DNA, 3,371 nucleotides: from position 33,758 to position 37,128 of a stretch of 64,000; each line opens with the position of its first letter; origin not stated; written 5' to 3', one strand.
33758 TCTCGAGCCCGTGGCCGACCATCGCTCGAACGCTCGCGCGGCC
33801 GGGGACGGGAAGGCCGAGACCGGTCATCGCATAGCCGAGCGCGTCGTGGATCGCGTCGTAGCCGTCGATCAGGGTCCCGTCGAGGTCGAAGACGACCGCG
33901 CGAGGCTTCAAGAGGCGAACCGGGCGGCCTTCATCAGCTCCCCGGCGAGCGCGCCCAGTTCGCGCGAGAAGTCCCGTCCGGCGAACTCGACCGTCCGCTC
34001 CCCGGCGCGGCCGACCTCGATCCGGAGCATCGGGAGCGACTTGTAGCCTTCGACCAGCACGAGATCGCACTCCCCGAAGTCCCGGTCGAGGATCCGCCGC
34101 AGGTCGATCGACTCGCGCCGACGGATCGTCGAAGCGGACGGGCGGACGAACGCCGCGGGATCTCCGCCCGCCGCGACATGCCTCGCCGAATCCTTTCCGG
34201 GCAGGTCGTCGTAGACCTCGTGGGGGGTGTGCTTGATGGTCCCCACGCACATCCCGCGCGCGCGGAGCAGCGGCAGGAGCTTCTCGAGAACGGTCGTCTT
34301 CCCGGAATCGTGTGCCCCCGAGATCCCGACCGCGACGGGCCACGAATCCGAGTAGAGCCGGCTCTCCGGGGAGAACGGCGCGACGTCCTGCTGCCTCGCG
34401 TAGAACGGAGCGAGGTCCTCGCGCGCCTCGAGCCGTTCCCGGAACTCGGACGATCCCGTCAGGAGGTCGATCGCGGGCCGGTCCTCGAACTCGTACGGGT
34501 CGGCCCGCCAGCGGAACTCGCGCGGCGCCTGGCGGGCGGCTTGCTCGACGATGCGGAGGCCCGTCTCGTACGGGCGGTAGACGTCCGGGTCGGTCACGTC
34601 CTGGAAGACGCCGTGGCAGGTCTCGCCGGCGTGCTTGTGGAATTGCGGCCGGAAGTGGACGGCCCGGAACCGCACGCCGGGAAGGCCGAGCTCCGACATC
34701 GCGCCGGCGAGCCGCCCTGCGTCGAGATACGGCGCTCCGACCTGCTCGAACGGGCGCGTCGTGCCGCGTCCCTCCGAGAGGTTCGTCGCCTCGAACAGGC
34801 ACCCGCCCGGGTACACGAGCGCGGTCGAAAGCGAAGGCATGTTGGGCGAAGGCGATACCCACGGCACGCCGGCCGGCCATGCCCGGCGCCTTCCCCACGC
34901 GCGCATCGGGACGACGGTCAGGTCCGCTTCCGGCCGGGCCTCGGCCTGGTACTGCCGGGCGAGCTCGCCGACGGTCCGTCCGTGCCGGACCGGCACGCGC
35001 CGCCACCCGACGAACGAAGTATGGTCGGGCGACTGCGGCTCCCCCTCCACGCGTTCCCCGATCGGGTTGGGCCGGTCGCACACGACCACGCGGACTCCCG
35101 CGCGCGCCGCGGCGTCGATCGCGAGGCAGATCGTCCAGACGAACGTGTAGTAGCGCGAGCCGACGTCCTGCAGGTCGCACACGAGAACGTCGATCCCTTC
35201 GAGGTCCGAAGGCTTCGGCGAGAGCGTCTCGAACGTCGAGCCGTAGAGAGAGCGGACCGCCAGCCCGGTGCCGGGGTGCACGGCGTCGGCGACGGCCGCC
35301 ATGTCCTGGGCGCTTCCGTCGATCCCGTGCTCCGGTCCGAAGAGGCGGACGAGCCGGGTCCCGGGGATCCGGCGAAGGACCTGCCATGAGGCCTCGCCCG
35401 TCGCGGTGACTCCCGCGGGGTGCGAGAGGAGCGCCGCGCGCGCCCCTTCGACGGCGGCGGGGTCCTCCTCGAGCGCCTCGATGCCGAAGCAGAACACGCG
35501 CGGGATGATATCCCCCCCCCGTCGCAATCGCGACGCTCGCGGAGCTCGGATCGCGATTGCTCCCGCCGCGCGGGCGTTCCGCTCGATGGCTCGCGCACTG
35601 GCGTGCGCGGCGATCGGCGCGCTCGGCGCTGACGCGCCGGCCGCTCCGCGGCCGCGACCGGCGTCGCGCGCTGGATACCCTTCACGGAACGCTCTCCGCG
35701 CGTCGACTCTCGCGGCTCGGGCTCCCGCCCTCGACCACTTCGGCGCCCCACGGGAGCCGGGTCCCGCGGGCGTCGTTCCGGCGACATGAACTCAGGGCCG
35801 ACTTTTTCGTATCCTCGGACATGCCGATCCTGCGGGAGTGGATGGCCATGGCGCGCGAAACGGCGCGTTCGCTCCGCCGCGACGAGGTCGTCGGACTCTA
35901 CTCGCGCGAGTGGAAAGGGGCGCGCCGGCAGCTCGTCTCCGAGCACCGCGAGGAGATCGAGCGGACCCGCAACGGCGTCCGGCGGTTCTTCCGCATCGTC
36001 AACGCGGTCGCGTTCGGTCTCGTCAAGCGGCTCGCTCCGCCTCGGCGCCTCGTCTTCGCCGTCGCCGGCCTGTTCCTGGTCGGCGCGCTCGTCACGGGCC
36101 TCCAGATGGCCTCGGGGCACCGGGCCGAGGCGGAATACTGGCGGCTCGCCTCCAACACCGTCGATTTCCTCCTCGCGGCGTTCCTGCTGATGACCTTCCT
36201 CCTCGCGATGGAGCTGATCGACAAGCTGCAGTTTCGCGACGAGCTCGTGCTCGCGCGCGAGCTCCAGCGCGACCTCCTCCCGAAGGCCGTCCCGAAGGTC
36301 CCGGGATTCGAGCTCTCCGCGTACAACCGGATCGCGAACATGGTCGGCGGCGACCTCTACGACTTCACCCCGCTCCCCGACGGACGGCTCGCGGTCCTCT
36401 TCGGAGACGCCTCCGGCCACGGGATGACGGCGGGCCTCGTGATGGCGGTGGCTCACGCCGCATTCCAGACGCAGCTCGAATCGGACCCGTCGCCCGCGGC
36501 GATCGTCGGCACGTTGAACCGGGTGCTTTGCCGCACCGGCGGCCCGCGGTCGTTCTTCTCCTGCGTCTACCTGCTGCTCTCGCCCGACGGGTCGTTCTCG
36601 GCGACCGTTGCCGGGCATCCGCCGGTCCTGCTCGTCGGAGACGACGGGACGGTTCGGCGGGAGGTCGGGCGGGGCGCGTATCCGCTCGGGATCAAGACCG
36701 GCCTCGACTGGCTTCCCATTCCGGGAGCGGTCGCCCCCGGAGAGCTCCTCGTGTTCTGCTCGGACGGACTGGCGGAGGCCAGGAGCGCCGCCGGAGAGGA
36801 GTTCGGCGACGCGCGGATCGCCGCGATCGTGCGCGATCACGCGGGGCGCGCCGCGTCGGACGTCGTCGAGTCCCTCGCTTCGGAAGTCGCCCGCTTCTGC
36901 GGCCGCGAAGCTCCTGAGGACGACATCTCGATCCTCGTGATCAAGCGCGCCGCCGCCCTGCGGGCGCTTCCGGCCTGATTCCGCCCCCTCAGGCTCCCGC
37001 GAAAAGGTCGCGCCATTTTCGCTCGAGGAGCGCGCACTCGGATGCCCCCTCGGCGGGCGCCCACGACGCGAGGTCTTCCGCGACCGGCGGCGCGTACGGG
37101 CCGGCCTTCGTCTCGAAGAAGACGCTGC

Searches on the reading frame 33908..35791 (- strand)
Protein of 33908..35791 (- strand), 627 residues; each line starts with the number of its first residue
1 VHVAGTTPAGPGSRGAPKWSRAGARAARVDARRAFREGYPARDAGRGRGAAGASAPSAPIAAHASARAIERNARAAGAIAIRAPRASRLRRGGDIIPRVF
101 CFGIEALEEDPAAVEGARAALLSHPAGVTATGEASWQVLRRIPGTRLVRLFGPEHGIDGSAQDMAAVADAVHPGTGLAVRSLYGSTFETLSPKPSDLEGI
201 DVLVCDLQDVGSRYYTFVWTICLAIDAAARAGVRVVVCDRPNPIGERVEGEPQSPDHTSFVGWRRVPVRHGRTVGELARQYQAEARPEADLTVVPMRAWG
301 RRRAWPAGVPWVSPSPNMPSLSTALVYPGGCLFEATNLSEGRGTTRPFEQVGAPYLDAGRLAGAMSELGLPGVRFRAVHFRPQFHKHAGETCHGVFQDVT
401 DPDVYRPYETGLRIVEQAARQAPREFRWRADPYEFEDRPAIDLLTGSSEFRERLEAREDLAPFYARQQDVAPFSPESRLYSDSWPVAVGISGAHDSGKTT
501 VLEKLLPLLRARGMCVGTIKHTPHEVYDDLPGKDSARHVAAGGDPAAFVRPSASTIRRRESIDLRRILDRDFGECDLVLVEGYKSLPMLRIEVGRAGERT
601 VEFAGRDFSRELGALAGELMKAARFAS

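Call 67: search_protein_families(library=pfam, proteins=[window:33908-35791:-], max_evalue=0.001)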
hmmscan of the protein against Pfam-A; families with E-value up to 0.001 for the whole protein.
window:33908-35791:- (627 aa): 3 families
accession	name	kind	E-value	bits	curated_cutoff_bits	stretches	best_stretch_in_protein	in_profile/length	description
PF07075.17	NamZ_N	-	4.4e-65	219.3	26.9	1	120-321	2-202/203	Exo-beta-N-acetylmuramidase NamZ, N-terminal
PF20732.2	NamZ_C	-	8.8e-44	150.4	25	1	325-473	1-142/152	Exo-beta-N-acetylmuramidase NamZ, C-terminal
PF03205.20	MobB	-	5.6e-27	94.7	26.6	1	488-599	2-115/133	Molybdopterin guanine dinucleotide synthesis protein B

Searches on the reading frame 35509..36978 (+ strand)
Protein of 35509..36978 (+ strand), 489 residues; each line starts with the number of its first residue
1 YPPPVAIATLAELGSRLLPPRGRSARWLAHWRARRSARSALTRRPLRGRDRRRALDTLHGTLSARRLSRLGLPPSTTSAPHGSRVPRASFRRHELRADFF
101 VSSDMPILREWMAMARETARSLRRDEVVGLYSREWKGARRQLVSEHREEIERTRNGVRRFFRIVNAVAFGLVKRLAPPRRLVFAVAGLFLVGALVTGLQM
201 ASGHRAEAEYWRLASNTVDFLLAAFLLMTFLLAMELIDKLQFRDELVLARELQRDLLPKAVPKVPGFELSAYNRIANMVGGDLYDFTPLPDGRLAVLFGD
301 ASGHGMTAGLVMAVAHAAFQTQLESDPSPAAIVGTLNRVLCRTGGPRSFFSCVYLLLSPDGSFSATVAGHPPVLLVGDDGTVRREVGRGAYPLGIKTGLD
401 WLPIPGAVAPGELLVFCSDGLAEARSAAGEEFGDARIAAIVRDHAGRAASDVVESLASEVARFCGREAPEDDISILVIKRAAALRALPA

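Call 67: search_protein_families(library=pfam, proteins=[window:35509-36978:+], max_evalue=0.001)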
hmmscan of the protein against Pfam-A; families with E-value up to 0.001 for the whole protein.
window:35509-36978:+ (489 aa): 1 family
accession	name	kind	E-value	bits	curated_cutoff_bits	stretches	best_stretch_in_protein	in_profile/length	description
PF07228.17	SpoIIE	-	9.5e-42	143.6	25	1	290-480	1-191/192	Stage II sporulation protein E (SpoIIE)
